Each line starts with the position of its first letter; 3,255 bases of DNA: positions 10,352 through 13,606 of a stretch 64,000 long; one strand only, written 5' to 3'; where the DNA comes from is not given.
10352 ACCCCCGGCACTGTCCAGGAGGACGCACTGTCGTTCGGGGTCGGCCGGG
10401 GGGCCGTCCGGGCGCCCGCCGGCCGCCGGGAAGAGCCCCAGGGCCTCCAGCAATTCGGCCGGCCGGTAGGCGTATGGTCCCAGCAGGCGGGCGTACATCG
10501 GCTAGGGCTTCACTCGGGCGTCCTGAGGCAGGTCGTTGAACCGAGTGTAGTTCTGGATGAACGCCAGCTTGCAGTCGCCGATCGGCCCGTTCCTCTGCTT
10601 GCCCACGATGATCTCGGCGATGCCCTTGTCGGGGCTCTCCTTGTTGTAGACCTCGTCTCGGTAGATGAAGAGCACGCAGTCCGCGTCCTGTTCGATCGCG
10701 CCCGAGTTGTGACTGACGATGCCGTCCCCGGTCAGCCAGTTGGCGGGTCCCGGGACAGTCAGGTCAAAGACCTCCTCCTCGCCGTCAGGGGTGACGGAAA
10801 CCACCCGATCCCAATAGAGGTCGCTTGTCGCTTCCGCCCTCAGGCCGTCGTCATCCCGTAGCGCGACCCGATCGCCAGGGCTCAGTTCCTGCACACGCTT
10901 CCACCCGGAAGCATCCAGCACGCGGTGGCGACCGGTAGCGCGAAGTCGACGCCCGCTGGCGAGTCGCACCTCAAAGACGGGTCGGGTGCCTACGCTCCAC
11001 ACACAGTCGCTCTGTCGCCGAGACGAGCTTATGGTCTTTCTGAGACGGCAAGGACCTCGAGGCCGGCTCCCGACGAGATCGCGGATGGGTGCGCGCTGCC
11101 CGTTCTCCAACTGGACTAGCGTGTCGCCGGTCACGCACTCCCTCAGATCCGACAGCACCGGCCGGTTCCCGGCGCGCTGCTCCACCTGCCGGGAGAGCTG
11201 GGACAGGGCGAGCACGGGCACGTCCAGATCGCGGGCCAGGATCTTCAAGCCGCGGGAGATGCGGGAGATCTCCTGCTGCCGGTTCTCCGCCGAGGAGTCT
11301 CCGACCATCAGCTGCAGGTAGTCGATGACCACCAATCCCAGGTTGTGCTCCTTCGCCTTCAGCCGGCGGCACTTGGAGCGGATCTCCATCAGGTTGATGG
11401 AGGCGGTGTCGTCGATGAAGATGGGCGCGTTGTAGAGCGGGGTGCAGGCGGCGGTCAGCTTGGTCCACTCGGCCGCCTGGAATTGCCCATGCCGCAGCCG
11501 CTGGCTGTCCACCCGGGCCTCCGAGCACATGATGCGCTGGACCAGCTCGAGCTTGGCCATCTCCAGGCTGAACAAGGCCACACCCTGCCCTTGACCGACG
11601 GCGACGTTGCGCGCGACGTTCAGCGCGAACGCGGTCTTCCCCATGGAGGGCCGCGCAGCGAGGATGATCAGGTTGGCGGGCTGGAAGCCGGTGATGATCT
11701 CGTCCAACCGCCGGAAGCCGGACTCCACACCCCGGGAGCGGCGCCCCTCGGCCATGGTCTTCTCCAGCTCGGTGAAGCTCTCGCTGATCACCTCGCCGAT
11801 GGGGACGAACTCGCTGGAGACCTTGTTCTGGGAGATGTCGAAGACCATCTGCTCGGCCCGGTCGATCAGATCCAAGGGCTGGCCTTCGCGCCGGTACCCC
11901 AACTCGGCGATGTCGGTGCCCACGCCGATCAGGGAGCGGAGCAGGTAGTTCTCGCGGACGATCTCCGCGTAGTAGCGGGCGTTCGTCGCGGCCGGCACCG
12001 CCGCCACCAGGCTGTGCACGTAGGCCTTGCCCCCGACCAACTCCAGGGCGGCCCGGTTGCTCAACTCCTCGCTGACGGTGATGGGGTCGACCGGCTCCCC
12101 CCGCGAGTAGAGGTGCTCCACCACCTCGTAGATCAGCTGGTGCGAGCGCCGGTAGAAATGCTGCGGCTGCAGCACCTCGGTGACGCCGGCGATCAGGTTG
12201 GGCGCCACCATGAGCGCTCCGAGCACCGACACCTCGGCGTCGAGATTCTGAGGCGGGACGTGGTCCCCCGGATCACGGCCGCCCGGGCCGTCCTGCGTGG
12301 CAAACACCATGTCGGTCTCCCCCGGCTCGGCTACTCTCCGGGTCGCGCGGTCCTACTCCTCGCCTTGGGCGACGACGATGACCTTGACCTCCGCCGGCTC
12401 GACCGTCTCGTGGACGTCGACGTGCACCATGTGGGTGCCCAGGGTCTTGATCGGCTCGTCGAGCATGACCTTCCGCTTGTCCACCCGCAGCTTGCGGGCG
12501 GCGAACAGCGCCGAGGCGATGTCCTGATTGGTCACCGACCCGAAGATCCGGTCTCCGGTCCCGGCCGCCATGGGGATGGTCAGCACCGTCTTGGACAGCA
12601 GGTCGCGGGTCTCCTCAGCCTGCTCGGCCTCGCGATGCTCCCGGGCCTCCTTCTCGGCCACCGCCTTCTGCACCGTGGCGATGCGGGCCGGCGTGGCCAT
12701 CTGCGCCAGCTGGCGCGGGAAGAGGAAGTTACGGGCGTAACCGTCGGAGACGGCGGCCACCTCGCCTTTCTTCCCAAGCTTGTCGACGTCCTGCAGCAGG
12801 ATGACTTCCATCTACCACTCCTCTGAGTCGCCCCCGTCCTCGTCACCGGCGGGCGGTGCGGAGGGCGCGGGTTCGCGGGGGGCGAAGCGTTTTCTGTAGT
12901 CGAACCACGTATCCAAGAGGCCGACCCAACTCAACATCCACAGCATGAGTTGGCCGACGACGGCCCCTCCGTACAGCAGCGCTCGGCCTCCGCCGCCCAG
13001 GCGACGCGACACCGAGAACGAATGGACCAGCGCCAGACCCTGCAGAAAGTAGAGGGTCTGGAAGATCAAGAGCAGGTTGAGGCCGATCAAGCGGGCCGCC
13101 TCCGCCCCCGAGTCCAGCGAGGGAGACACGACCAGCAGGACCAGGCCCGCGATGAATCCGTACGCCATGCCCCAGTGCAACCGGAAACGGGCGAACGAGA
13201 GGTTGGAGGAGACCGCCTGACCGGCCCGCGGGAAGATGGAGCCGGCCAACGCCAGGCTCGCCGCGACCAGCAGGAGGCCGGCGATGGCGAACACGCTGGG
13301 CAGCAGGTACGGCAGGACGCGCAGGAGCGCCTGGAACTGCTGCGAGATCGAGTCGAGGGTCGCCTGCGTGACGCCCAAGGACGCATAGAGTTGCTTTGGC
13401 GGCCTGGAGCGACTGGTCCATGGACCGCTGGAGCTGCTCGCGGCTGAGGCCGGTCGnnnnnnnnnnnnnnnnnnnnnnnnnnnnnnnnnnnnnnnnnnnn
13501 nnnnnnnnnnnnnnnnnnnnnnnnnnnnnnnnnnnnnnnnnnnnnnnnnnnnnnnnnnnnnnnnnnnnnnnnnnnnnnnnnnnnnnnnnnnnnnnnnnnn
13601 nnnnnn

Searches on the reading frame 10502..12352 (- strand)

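Call 46: search_protein_families(library=pfam, proteins=[window:10502-12352:-], max_evalue=0.00001)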
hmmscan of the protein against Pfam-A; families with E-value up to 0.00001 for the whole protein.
window:10502-12352:- (616 aa): 4 families
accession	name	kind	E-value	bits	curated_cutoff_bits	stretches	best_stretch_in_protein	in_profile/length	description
PF03796.21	DnaB_C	-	1.3e-103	346.3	27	1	208-607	1-255/255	DnaB-like helicase C terminal domain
PF00772.26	DnaB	-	1.4e-32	112.3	23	1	33-134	2-103/103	DnaB-like helicase N terminal domain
PF14890.11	Intein_splicing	-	8.8e-16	58.5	35.8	1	415-549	3-155/155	Intein splicing domain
PF13481.12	AAA_25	-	1e-12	48.5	27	1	208-386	14-190/195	AAA domain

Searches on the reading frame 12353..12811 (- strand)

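Call 46: search_protein_families(library=pfam, proteins=[window:12353-12811:-], max_evalue=0.00001)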
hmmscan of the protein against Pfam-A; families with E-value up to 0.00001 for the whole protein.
window:12353-12811:- (152 aa): 2 families
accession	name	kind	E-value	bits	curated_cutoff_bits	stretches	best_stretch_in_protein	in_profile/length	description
PF01281.25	Ribosomal_L9_N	-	7.7e-24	83.4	20.7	1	1-46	1-46/47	Ribosomal protein L9, N-terminal domain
PF03948.19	Ribosomal_L9_C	-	1.8e-22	80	23.2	1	63-148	1-86/86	Ribosomal protein L9, C-terminal domain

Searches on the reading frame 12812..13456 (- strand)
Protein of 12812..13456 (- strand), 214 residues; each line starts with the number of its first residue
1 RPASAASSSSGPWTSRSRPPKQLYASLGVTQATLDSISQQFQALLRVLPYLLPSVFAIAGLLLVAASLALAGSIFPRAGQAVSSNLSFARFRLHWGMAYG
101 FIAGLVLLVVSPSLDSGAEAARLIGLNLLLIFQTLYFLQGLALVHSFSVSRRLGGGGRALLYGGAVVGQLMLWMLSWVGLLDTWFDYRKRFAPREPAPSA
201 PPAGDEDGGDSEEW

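Call 46: search_protein_families(library=pfam, proteins=[window:12812-13456:-], max_evalue=0.00001)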
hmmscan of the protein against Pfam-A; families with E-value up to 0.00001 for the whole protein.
window:12812-13456:- (214 aa): 1 family
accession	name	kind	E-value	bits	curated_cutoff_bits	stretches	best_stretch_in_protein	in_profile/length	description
PF09991.14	DUF2232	-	4e-22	79.2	27.8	1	22-183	131-290/290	Predicted membrane protein (DUF2232)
